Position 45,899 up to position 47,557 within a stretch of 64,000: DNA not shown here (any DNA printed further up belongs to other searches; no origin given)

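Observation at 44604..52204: c-di-AMP synthase operon fused to its own target: TPR-cdaA-cdaR-glmM-trkA-trkH with 0-11 nt junctions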

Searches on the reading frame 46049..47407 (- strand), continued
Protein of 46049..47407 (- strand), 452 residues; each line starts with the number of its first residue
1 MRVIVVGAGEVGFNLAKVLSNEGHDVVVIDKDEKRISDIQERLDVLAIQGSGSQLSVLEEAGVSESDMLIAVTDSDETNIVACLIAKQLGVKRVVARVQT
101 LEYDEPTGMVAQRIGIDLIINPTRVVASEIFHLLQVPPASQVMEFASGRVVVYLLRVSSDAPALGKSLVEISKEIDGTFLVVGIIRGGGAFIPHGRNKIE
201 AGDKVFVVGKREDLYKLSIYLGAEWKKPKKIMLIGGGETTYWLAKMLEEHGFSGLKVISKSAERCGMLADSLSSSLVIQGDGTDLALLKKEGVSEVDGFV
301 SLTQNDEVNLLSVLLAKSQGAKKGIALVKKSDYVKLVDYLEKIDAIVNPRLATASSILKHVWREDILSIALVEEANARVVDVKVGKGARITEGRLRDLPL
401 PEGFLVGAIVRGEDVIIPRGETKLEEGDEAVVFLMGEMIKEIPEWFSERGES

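Call 13: find_homologous_proteins(query=window:46049-47407:-)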
Query window:46049-47407:- (452 aa): 2794 proteins with E <= 0.001 among 8000 candidates; the best 120 are listed.
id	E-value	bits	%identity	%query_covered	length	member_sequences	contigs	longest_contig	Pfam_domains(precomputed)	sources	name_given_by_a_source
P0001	6.1e-283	956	100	100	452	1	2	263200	PF13241.13,PF02080.27,PF02254.25,PF03721.21,PF03807.24,PF01494.26,PF01488.27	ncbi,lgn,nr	ncbi:MAG: Trk system potassium transporter TrkA [Synergistetes bacterium]|nr:Trk system potassium tr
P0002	1.2e-260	883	90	100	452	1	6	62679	PF13241.13,PF02080.27,PF02254.25,PF03721.21,PF03807.24,PF01494.26,PF01488.27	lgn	-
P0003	2.5e-242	822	83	100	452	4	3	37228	PF13241.13,PF02080.27,PF02254.25,PF03721.21,PF03807.24,PF01488.27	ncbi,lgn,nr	ncbi:MAG: Trk system potassium transporter TrkA [Synergistetes bacterium]|nr:Trk system potassium tr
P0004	9.4e-236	801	80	100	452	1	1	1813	PF13241.13,PF02080.27,PF02254.25,PF07992.21,PF03721.21,PF03807.24,PF01494.26,PF01488.27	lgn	-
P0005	6.5e-226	768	76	100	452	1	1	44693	PF13241.13,PF02080.27,PF02254.25,PF03446.22,PF01210.30,PF03721.21,PF03807.24,PF01494.26,PF01488.27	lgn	-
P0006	4.5e-217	739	73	100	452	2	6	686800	PF13241.13,PF02080.27,PF02254.25,PF03435.25,PF03807.24,PF01494.26,PF01488.27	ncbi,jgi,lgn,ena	-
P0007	1.5e-212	724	75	99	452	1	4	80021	PF13241.13,PF02080.27,PF02254.25,PF03435.25,PF03807.24,PF01494.26,PF01488.27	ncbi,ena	-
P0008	3.7e-209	713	73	100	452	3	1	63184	PF13241.13,PF02080.27,PF02254.25,PF03435.25,PF03807.24,PF01494.26,PF01488.27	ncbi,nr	ncbi:MAG: Trk system potassium transporter TrkA [Synergistetes bacterium]|nr:Trk system potassium tr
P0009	6.3e-111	389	45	99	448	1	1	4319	PF13241.13,PF02080.27,PF13450.13,PF07992.21,PF00070.34,PF01210.30,PF01494.26,PF01266.31,PF02254.25,PF02558.23,PF03435.25,PF03807.24,PF01488.27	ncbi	-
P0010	4.0e-108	380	46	99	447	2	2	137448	PF13241.13,PF02080.27,PF13450.13,PF07992.21,PF00070.34,PF03446.22,PF01210.30,PF01494.26,PF01266.31,PF00107.33,PF02254.25,PF02558.23,PF03435.25,PF03807.24,PF01488.27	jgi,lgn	jgi:trk system potassium uptake protein TrkA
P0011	8.9e-106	372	43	99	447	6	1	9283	PF13241.13,PF02080.27,PF02254.25,PF07992.21,PF00070.34,PF01494.26,PF01488.27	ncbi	-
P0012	1.0e-103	366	45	99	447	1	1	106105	PF13241.13,PF02080.27,PF13450.13,PF07992.21,PF00070.34,PF01210.30,PF01494.26,PF01266.31,PF00107.33,PF02254.25,PF02558.23,PF03435.25,PF03807.24,PF01488.27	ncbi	-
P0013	1.9e-103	365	42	99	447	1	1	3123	PF13241.13,PF02080.27,PF13478.13,PF07992.21,PF00070.34,PF03446.22,PF02254.25,PF02558.23,PF02826.26,PF01262.28,PF03435.25,PF03807.24,PF02737.25,PF01488.27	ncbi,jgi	-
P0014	4.4e-103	363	42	99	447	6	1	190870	PF13241.13,PF02080.27,PF13450.13,PF02254.25,PF03435.25,PF03807.24,PF01494.26,PF01488.27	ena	-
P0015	3.0e-102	361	43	99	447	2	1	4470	PF13241.13,PF02080.27,PF02254.25,PF01494.26,PF01488.27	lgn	-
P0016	3.1e-102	361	43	99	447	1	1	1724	PF13241.13,PF02080.27,PF02254.25,PF01494.26,PF01488.27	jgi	-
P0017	5.9e-102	360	43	99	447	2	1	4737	PF13241.13,PF02080.27,PF02254.25,PF01494.26,PF01488.27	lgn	-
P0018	1.6e-101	358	45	96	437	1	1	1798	PF02080.27,PF02254.25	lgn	-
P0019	2.0e-101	358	42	99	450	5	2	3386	PF13241.13,PF02080.27,PF05368.20,PF13450.13,PF07992.21,PF03446.22,PF01210.30,PF01370.28,PF01494.26,PF01266.31,PF02254.25,PF02558.23,PF13460.13,PF01262.28,PF03721.21,PF03435.25,PF03807.24,PF02737.25,PF01488.27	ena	-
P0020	4.1e-101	357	42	99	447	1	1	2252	PF13241.13,PF02080.27,PF02254.25,PF01494.26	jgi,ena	-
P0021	4.2e-101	357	41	99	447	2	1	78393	PF13241.13,PF05368.20,PF13450.13,PF07992.21,PF00070.34,PF03446.22,PF03486.21,PF00056.30,PF21799.3,PF01266.31,PF02558.23,PF13460.13,PF00106.32,PF03721.21,PF02737.25,PF02080.27,PF01210.30,PF01370.28,PF01494.26,PF02254.25,PF02826.26,PF01262.28,PF03435.25,PF03807.24,PF01488.27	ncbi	ncbi:MAG: Trk system potassium transporter TrkA [Candidatus Eisenbacteria bacterium]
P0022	4.3e-101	357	41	99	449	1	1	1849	PF13241.13,PF02080.27,PF05368.20,PF13450.13,PF07992.21,PF00070.34,PF03446.22,PF03486.21,PF01210.30,PF01494.26,PF01266.31,PF02254.25,PF02558.23,PF13460.13,PF01262.28,PF00106.32,PF03721.21,PF03435.25,PF03807.24,PF02737.25,PF01488.27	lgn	-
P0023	4.7e-101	357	40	99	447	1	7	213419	PF13241.13,PF02080.27,PF05368.20,PF13450.13,PF13478.13,PF07992.21,PF00070.34,PF03446.22,PF01210.30,PF01370.28,PF01494.26,PF01266.31,PF02254.25,PF02558.23,PF02826.26,PF13738.13,PF01262.28,PF00106.32,PF03721.21,PF03435.25,PF03807.24,PF02737.25,PF01488.27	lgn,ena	-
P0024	6.0e-101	356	41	99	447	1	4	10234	PF13241.13,PF02080.27,PF05368.20,PF13450.13,PF07992.21,PF00070.34,PF03446.22,PF03486.21,PF01210.30,PF01494.26,PF01266.31,PF02254.25,PF02558.23,PF02826.26,PF13460.13,PF01262.28,PF00106.32,PF03721.21,PF03435.25,PF03807.24,PF02737.25,PF01488.27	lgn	-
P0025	1.8e-100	355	42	99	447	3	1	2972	PF13241.13,PF02080.27,PF02254.25,PF01494.26,PF01488.27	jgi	-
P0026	2.4e-100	354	41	99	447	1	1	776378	PF13241.13,PF02080.27,PF13450.13,PF02254.25,PF07992.21,PF03807.24,PF01494.26,PF01488.27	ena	-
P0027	2.6e-100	354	42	99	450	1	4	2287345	PF13241.13,PF02080.27,PF05368.20,PF13450.13,PF07992.21,PF03446.22,PF01210.30,PF01370.28,PF01494.26,PF01266.31,PF02254.25,PF02558.23,PF13460.13,PF01262.28,PF03721.21,PF03435.25,PF03807.24,PF02737.25,PF01488.27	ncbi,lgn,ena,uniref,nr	ncbi:Trk system potassium transporter TrkA [Thermosulfuriphilus ammonigenes]|uniref:Trk system potas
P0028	3.2e-100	354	41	99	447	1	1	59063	PF13241.13,PF02080.27,PF05368.20,PF07992.21,PF00070.34,PF03446.22,PF01210.30,PF02254.25,PF13460.13,PF01262.28,PF03721.21,PF03435.25,PF03807.24,PF02737.25,PF01488.27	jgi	jgi:trk system potassium uptake protein TrkA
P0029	3.8e-100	354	42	99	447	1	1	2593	PF13241.13,PF02080.27,PF13450.13,PF02254.25,PF00070.34,PF03807.24,PF01494.26,PF01488.27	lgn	-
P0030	4.6e-100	354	42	99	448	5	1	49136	PF13241.13,PF02080.27,PF13450.13,PF02254.25,PF00070.34,PF01494.26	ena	-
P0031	4.7e-100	353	41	99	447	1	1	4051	PF13241.13,PF02080.27,PF13450.13,PF13478.13,PF02254.25,PF03435.25,PF01494.26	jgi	jgi:trk system potassium uptake protein TrkA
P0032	5.7e-100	353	42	99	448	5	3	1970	PF13241.13,PF02080.27,PF13450.13,PF02254.25,PF07992.21,PF00070.34,PF01494.26,PF01488.27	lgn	-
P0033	5.8e-100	353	43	99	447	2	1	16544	PF13241.13,PF02080.27,PF02254.25,PF01494.26,PF01488.27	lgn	-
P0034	6.7e-100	353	43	99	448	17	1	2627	PF13241.13,PF02080.27,PF13450.13,PF13478.13,PF02254.25,PF03435.25,PF03807.24,PF01370.28,PF01494.26,PF01488.27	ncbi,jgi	jgi:trk system potassium uptake protein TrkA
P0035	9.7e-100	352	41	99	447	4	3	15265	PF13241.13,PF05368.20,PF13450.13,PF07992.21,PF00070.34,PF03446.22,PF03486.21,PF01266.31,PF02558.23,PF13460.13,PF00106.32,PF03721.21,PF02737.25,PF02080.27,PF13454.13,PF01210.30,PF01370.28,PF01494.26,PF02254.25,PF02826.26,PF01262.28,PF03435.25,PF03807.24,PF01488.27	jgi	jgi:trk system potassium uptake protein TrkA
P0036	1.4e-99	352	40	99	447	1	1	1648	PF13241.13,PF02080.27,PF05368.20,PF13450.13,PF07992.21,PF00070.34,PF03446.22,PF01210.30,PF21799.3,PF01266.31,PF00107.33,PF06690.18,PF02254.25,PF13460.13,PF01262.28,PF03721.21,PF03435.25,PF03807.24,PF02737.25,PF01488.27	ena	-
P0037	2.0e-99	351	41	99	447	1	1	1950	PF13241.13,PF02080.27,PF13450.13,PF02254.25,PF07992.21,PF00070.34,PF01494.26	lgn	-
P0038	3.8e-99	351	41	99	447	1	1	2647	PF13241.13,PF02080.27,PF02254.25,PF01494.26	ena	-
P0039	4.7e-99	350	41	99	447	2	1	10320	PF13241.13,PF02080.27,PF02254.25,PF02558.23,PF03807.24,PF01494.26,PF01488.27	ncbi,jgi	-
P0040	5.6e-99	350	41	99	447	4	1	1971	PF13241.13,PF02080.27,PF02254.25,PF07992.21,PF01494.26,PF01488.27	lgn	-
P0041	7.5e-99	350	42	99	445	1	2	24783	PF13241.13,PF02080.27,PF02254.25,PF03721.21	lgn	-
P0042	7.9e-99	349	41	99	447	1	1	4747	PF13241.13,PF02080.27,PF02254.25,PF01494.26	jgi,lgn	jgi:trk system potassium uptake protein TrkA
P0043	1.1e-98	349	41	99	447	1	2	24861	PF13241.13,PF02080.27,PF13450.13,PF13478.13,PF07992.21,PF00070.34,PF03446.22,PF03720.23,PF01494.26,PF02254.25,PF02558.23,PF02826.26,PF13460.13,PF01262.28,PF00106.32,PF03435.25,PF03807.24,PF02737.25,PF01488.27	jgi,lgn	jgi:trk system potassium uptake protein TrkA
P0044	1.3e-98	349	41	99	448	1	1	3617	PF13241.13,PF02080.27,PF13450.13,PF02254.25,PF01494.26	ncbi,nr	ncbi:MAG TPA: Trk system potassium transporter TrkA [Longimicrobiales bacterium]|nr:Trk system potas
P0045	1.7e-98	348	42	99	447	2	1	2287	PF13241.13,PF02080.27,PF02254.25,PF07992.21,PF00070.34,PF03807.24,PF01494.26,PF01488.27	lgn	-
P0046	2.5e-98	348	41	99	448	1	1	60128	PF13241.13,PF02080.27,PF02254.25,PF01494.26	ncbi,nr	ncbi:MAG: Trk system potassium transporter TrkA [Longimicrobiales bacterium]|nr:Trk system potassium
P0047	5.2e-98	347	42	99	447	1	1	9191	PF13241.13,PF02080.27,PF02254.25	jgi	jgi:trk system potassium uptake protein TrkA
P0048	5.7e-98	347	41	99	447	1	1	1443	PF13241.13,PF02080.27,PF02254.25,PF01488.27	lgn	-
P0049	9.2e-98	346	40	99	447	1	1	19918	PF13241.13,PF02080.27,PF13450.13,PF13478.13,PF02254.25,PF07992.21,PF00070.34,PF02558.23,PF01494.26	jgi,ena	-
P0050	9.3e-98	346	40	99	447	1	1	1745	PF13241.13,PF02080.27,PF13450.13,PF02254.25,PF07992.21,PF00070.34,PF03435.25,PF01494.26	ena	-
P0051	9.6e-98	346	40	99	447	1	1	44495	PF13241.13,PF02080.27,PF13478.13,PF07992.21,PF00070.34,PF02254.25,PF02826.26,PF01262.28,PF03435.25,PF03807.24,PF02737.25,PF01488.27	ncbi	-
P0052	1.1e-97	346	43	99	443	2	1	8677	PF13241.13,PF02080.27,PF00899.28,PF02254.25,PF03721.21,PF03435.25,PF03807.24,PF01494.26,PF02737.25,PF01488.27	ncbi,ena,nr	ncbi:MAG: Trk system potassium transporter TrkA [Synergistetes bacterium]|nr:Trk system potassium tr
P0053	1.1e-97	346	39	99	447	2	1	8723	PF13241.13,PF02080.27,PF13450.13,PF07992.21,PF00070.34,PF03446.22,PF01210.30,PF01266.31,PF02254.25,PF02558.23,PF13460.13,PF01262.28,PF00106.32,PF03721.21,PF03435.25,PF03807.24,PF02737.25,PF01488.27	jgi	jgi:trk system potassium uptake protein TrkA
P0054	1.2e-97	346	43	99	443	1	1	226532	PF13241.13,PF02080.27,PF00899.28,PF02254.25,PF07992.21,PF02826.26,PF03721.21,PF03435.25,PF03807.24,PF02737.25,PF01488.27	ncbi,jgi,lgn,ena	-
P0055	1.3e-97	345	41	99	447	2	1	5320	PF13241.13,PF02080.27,PF13450.13,PF13478.13,PF07992.21,PF00070.34,PF03446.22,PF01494.26,PF02254.25,PF02558.23,PF02826.26,PF13460.13,PF00106.32,PF03721.21,PF03435.25,PF03807.24,PF02737.25,PF01488.27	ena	-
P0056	1.5e-97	345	41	99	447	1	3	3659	PF13241.13,PF02080.27,PF13450.13,PF02254.25,PF03807.24,PF01494.26,PF01488.27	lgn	-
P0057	1.9e-97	345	41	99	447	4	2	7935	PF13241.13,PF02080.27,PF13450.13,PF13478.13,PF07992.21,PF00070.34,PF23443.2,PF01210.30,PF01494.26,PF01266.31,PF02254.25,PF02558.23,PF02826.26,PF01262.28,PF03435.25,PF03807.24,PF02737.25,PF01488.27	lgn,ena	-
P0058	2.1e-97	345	41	99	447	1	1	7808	PF13241.13,PF02080.27,PF05368.20,PF13450.13,PF13478.13,PF07992.21,PF00070.34,PF03446.22,PF01210.30,PF01370.28,PF01266.31,PF10727.16,PF02254.25,PF02558.23,PF02826.26,PF01262.28,PF03721.21,PF03435.25,PF03807.24,PF02737.25,PF01488.27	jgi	-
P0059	2.2e-97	345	42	99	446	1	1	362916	PF13241.13,PF02080.27,PF13450.13,PF07992.21,PF00070.34,PF01210.30,PF01494.26,PF01266.31,PF00107.33,PF02254.25,PF02558.23,PF13460.13,PF01262.28,PF03721.21,PF03435.25,PF03807.24,PF02737.25,PF01488.27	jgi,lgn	-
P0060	2.8e-97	344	41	99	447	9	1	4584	PF13241.13,PF02080.27,PF13450.13,PF13478.13,PF07992.21,PF00070.34,PF01494.26,PF01266.31,PF02254.25,PF02558.23,PF13460.13,PF01262.28,PF03435.25,PF03807.24,PF02737.25,PF01488.27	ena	-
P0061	2.9e-97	344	42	99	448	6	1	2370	PF13241.13,PF02080.27,PF02254.25,PF01494.26,PF01488.27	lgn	-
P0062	3.4e-97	344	42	99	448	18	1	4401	PF13241.13,PF02080.27,PF02254.25,PF03807.24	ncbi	-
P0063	3.9e-97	344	40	99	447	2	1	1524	PF13241.13,PF02080.27,PF02254.25,PF01494.26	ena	-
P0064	5.4e-97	343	41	99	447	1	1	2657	PF13241.13,PF02080.27,PF13450.13,PF13478.13,PF07992.21,PF00070.34,PF03446.22,PF01210.30,PF01494.26,PF01266.31,PF02254.25,PF02558.23,PF02826.26,PF13460.13,PF01262.28,PF03435.25,PF03807.24,PF02737.25,PF01488.27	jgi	jgi:trk system potassium uptake protein TrkA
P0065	9.0e-97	343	41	99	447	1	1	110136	PF13241.13,PF02080.27,PF02254.25,PF03807.24,PF01494.26,PF01488.27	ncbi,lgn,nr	ncbi:MAG TPA: Trk system potassium transporter TrkA [Longimicrobiales bacterium]|nr:Trk system potas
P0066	1.2e-96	342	42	96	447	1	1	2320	PF13241.13,PF02080.27,PF02254.25,PF07992.21,PF00070.34,PF01494.26,PF01488.27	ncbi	ncbi:MAG: Trk system potassium transporter TrkA [Gemmatimonadota bacterium]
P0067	1.3e-96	342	41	99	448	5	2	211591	PF13241.13,PF02080.27,PF07992.21,PF03446.22,PF01210.30,PF01370.28,PF02254.25,PF02558.23,PF01262.28,PF03721.21,PF03435.25,PF03807.24,PF02737.25,PF01488.27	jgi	-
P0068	1.4e-96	342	42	99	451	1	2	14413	PF13241.13,PF02080.27,PF13450.13,PF07992.21,PF00070.34,PF01210.30,PF01494.26,PF01266.31,PF02254.25,PF13460.13,PF01262.28,PF03435.25,PF03807.24,PF02737.25,PF01488.27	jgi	jgi:trk system potassium uptake protein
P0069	1.5e-96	342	40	99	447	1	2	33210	PF13241.13,PF02080.27,PF13450.13,PF02254.25,PF07992.21,PF00070.34,PF01494.26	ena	-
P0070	1.5e-96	342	40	99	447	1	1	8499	PF13241.13,PF05368.20,PF13450.13,PF13478.13,PF07992.21,PF00070.34,PF03446.22,PF03486.21,PF01266.31,PF02558.23,PF13738.13,PF13460.13,PF00106.32,PF03721.21,PF02737.25,PF02080.27,PF01210.30,PF01370.28,PF01494.26,PF02254.25,PF02826.26,PF01262.28,PF03435.25,PF03807.24,PF01488.27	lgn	-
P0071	1.7e-96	342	41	99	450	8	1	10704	PF13241.13,PF02080.27,PF02254.25,PF07992.21,PF00070.34,PF02558.23,PF03721.21,PF03435.25,PF01494.26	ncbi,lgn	-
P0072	1.7e-96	342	41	99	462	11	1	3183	PF13241.13,PF02080.27,PF13450.13,PF02254.25,PF07992.21,PF01494.26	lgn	-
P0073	1.8e-96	342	41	99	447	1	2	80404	PF13241.13,PF02080.27,PF13450.13,PF02254.25,PF07992.21,PF00070.34,PF03807.24,PF01494.26,PF01488.27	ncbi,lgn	-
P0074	2.1e-96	341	40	99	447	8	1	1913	PF13241.13,PF02080.27,PF13450.13,PF02254.25,PF07992.21,PF00070.34,PF01494.26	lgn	-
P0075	2.4e-96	341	40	99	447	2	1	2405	PF13241.13,PF02080.27,PF02254.25,PF01494.26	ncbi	-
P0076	2.9e-96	341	39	99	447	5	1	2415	PF13241.13,PF02080.27,PF02254.25,PF03721.21,PF03807.24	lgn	-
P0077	3.8e-96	341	40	99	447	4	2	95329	PF13241.13,PF02080.27,PF13450.13,PF02254.25,PF07992.21,PF01494.26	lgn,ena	-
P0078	4.8e-96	340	40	99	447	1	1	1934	PF13241.13,PF02080.27,PF02254.25,PF07992.21,PF00070.34,PF13460.13,PF03435.25,PF03807.24,PF02737.25,PF01488.27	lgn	-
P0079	5.9e-96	340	41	99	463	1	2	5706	PF13241.13,PF02080.27,PF13450.13,PF13478.13,PF07992.21,PF00070.34,PF03446.22,PF01210.30,PF01266.31,PF02254.25,PF02558.23,PF02826.26,PF01262.28,PF00106.32,PF03435.25,PF03807.24,PF02737.25,PF01488.27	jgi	jgi:trk system potassium uptake protein TrkA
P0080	6.2e-96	340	39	99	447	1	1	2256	PF13241.13,PF02080.27,PF05368.20,PF13450.13,PF13478.13,PF07992.21,PF00070.34,PF03446.22,PF01370.28,PF01266.31,PF02254.25,PF02558.23,PF02826.26,PF13460.13,PF01262.28,PF03435.25,PF03807.24,PF02737.25,PF01488.27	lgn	-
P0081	8.0e-96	340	41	99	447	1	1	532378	PF13241.13,PF02080.27,PF13478.13,PF07992.21,PF00070.34,PF03446.22,PF02254.25,PF02826.26,PF00106.32,PF03435.25,PF03807.24,PF02737.25,PF01488.27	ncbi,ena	-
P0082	8.1e-96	340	41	99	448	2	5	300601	PF13241.13,PF02080.27,PF13450.13,PF02254.25,PF03435.25,PF03807.24,PF01494.26,PF01488.27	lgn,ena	-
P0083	8.4e-96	339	39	99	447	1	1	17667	PF13241.13,PF02080.27,PF05368.20,PF13478.13,PF07992.21,PF00070.34,PF03446.22,PF01210.30,PF01370.28,PF02254.25,PF02558.23,PF02826.26,PF13460.13,PF01262.28,PF00106.32,PF03721.21,PF03435.25,PF03807.24,PF02737.25,PF01488.27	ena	-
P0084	1.2e-95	339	41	99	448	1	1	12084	PF13241.13,PF02080.27,PF13478.13,PF02254.25,PF00106.32,PF03721.21,PF03435.25,PF03807.24,PF01494.26,PF02737.25,PF01488.27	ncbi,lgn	-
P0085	1.3e-95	339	39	99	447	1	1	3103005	PF13241.13,PF02080.27,PF13450.13,PF02254.25,PF07992.21,PF00070.34,PF00106.32,PF03807.24,PF01494.26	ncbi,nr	ncbi:MAG: Trk system potassium transporter TrkA [Gemmatimonadota bacterium]|nr:Trk system potassium 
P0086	1.4e-95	339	44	93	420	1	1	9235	PF02080.27,PF00107.33,PF02254.25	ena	-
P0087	1.5e-95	339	40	99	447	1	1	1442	PF13241.13,PF02080.27,PF13478.13,PF02254.25,PF07992.21,PF03435.25,PF01494.26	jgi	jgi:trk system potassium uptake protein TrkA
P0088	1.5e-95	339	40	99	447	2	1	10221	PF13241.13,PF02080.27,PF02254.25,PF00070.34,PF03446.22,PF13460.13,PF23443.2,PF03807.24,PF01488.27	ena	-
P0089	1.7e-95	339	41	99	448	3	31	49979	PF13241.13,PF02080.27,PF13450.13,PF07992.21,PF00070.34,PF03446.22,PF03486.21,PF01210.30,PF02254.25,PF01262.28,PF03721.21,PF03435.25,PF03807.24,PF02737.25,PF01488.27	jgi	-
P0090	2.5e-95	338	39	99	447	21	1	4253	PF13241.13,PF02080.27,PF05368.20,PF13450.13,PF07992.21,PF03446.22,PF01266.31,PF02254.25,PF02558.23,PF13460.13,PF01262.28,PF00106.32,PF03721.21,PF03435.25,PF03807.24,PF02737.25,PF01488.27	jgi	-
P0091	2.6e-95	338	41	99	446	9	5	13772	PF01266.31,PF13241.13,PF02080.27,PF13450.13,PF02254.25,PF07992.21,PF00070.34,PF03435.25,PF01488.27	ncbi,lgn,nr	ncbi:MAG TPA: Trk system potassium transporter TrkA [Bacteroidota bacterium]|nr:Trk system potassium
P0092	2.9e-95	338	40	99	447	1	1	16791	PF13241.13,PF02080.27,PF02254.25,PF03807.24,PF01494.26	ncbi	-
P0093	3.5e-95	337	37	100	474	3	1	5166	PF13241.13,PF02080.27,PF02254.25,PF03435.25,PF03807.24,PF01488.27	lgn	-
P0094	3.5e-95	337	41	99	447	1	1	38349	PF13241.13,PF02080.27,PF13450.13,PF02254.25,PF07992.21,PF01494.26,PF01488.27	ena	-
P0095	4.2e-95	337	41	99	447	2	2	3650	PF13241.13,PF02080.27,PF13450.13,PF13478.13,PF07992.21,PF00070.34,PF03446.22,PF23443.2,PF01210.30,PF02254.25,PF02558.23,PF13460.13,PF03435.25,PF03807.24,PF02737.25,PF01488.27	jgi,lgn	jgi:trk system potassium uptake protein TrkA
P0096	5.0e-95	337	40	99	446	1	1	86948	PF13241.13,PF02080.27,PF02254.25,PF03721.21,PF01488.27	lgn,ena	-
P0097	5.3e-95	337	40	99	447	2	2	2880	PF13241.13,PF02080.27,PF13450.13,PF13478.13,PF07992.21,PF00070.34,PF01266.31,PF02254.25,PF02558.23,PF01262.28,PF03435.25,PF03807.24,PF02737.25,PF01488.27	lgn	-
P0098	6.1e-95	337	41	100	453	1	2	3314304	PF13241.13,PF02080.27,PF13450.13,PF13478.13,PF07992.21,PF00070.34,PF01210.30,PF01494.26,PF01266.31,PF00107.33,PF02254.25,PF02558.23,PF01262.28,PF03435.25,PF03807.24,PF02737.25,PF01488.27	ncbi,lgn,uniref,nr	ncbi:Trk system potassium transporter TrkA [Zhaonella formicivorans]|uniref:Trk system potassium tra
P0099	6.3e-95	337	41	99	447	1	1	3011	PF13241.13,PF02080.27,PF13450.13,PF13478.13,PF07992.21,PF00070.34,PF03446.22,PF03486.21,PF23443.2,PF01494.26,PF01266.31,PF06690.18,PF02254.25,PF02558.23,PF00106.32,PF03807.24,PF02737.25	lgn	-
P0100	7.0e-95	336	40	99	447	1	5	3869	PF13241.13,PF02080.27,PF05368.20,PF13478.13,PF07992.21,PF00070.34,PF03446.22,PF02254.25,PF03435.25,PF03807.24,PF02737.25,PF01488.27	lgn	-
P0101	7.3e-95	336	38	99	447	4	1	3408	PF13241.13,PF02080.27,PF13450.13,PF07992.21,PF00070.34,PF03446.22,PF01210.30,PF01494.26,PF01946.24,PF01266.31,PF02254.25,PF02558.23,PF13460.13,PF01262.28,PF00106.32,PF03435.25,PF03807.24,PF02737.25,PF01488.27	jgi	jgi:trk system potassium uptake protein TrkA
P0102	8.3e-95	336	40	99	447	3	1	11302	PF13241.13,PF02080.27,PF13450.13,PF02254.25,PF07992.21,PF00070.34,PF01494.26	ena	-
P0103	9.0e-95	336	42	99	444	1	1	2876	PF13241.13,PF02080.27,PF13450.13,PF13478.13,PF07992.21,PF00070.34,PF03446.22,PF01210.30,PF01494.26,PF01266.31,PF02254.25,PF02558.23,PF03721.21,PF03435.25,PF03807.24,PF02737.25,PF01488.27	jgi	jgi:trk system potassium uptake protein TrkA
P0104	1.1e-94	336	40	99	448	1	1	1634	PF13241.13,PF02080.27,PF13450.13,PF13478.13,PF07992.21,PF00070.34,PF01370.28,PF01494.26,PF02254.25,PF02558.23,PF03435.25,PF03807.24,PF01488.27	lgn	-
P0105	1.2e-94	336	41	99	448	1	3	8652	PF13241.13,PF02080.27,PF02254.25,PF01494.26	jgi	jgi:trk system potassium uptake protein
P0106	1.4e-94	335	39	99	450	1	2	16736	PF13241.13,PF13450.13,PF13478.13,PF07992.21,PF00070.34,PF03446.22,PF01266.31,PF06690.18,PF02558.23,PF13738.13,PF13460.13,PF00106.32,PF03721.21,PF02737.25,PF02080.27,PF01210.30,PF01370.28,PF01494.26,PF02254.25,PF02826.26,PF01262.28,PF03435.25,PF03807.24,PF01488.27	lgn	-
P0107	1.6e-94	335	40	99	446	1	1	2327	PF13241.13,PF02080.27,PF02254.25,PF03721.21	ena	-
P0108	1.7e-94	335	40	99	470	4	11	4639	PF13241.13,PF02080.27,PF13478.13,PF02254.25,PF07992.21,PF00070.34,PF03446.22,PF03807.24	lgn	-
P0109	3.5e-94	334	42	99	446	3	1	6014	PF13241.13,PF02080.27,PF02254.25,PF03435.25,PF01488.27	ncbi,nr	ncbi:MAG TPA: Trk system potassium transporter TrkA [Dissulfurispiraceae bacterium]|nr:Trk system po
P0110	3.7e-94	334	39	99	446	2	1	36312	PF13241.13,PF02080.27,PF02254.25,PF03435.25,PF03807.24,PF01488.27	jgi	-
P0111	4.1e-94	334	41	99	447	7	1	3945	PF13241.13,PF02080.27,PF13450.13,PF13478.13,PF07992.21,PF00070.34,PF03446.22,PF23443.2,PF01210.30,PF01494.26,PF01266.31,PF02254.25,PF02558.23,PF03435.25,PF03807.24,PF02737.25,PF01488.27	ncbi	-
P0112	6.2e-94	333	39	99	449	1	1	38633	PF13241.13,PF02080.27,PF07992.21,PF00070.34,PF03446.22,PF01494.26,PF01266.31,PF02254.25,PF02826.26,PF01262.28,PF03721.21,PF03435.25,PF03807.24,PF02737.25,PF01488.27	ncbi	ncbi:MAG: Trk system potassium transporter TrkA [Deferrisomatales bacterium]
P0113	6.6e-94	333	40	99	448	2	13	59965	PF13241.13,PF02080.27,PF13450.13,PF02254.25,PF07992.21,PF03435.25,PF03807.24,PF01494.26,PF01488.27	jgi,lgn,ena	jgi:trk system potassium uptake protein TrkA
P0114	6.6e-94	333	42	98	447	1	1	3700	PF13241.13,PF02080.27,PF05368.20,PF13478.13,PF07992.21,PF00070.34,PF01494.26,PF02254.25,PF02558.23,PF02826.26,PF13460.13,PF01262.28,PF00106.32,PF03435.25,PF03807.24,PF02737.25,PF01488.27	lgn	-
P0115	7.3e-94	333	40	99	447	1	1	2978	PF13241.13,PF02080.27,PF02254.25,PF07992.21,PF00070.34,PF03807.24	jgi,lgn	jgi:trk system potassium uptake protein TrkA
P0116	8.6e-94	333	39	99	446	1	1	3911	PF13241.13,PF02080.27,PF02254.25,PF03435.25,PF03807.24,PF02737.25,PF01488.27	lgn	-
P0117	9.9e-94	333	38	99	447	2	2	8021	PF13241.13,PF02080.27,PF13450.13,PF07992.21,PF00070.34,PF03446.22,PF01946.24,PF01266.31,PF02254.25,PF02558.23,PF01262.28,PF00106.32,PF03435.25,PF03807.24,PF02737.25,PF01488.27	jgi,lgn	jgi:trk system potassium uptake protein TrkA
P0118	1.1e-93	332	40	99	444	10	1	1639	PF01266.31,PF13241.13,PF02080.27,PF02254.25,PF07992.21,PF01262.28,PF03435.25,PF01494.26,PF02737.25,PF01488.27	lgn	-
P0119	1.2e-93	332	40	99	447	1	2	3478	PF13241.13,PF02080.27,PF05368.20,PF13450.13,PF07992.21,PF00070.34,PF01210.30,PF01266.31,PF02254.25,PF02558.23,PF03435.25,PF03807.24,PF02737.25,PF01488.27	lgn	-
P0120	1.3e-93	332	41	99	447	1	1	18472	PF13241.13,PF02080.27,PF13450.13,PF02254.25,PF07992.21,PF01494.26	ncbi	ncbi:Trk system potassium transporter TrkA [Gemmatimonadota bacterium]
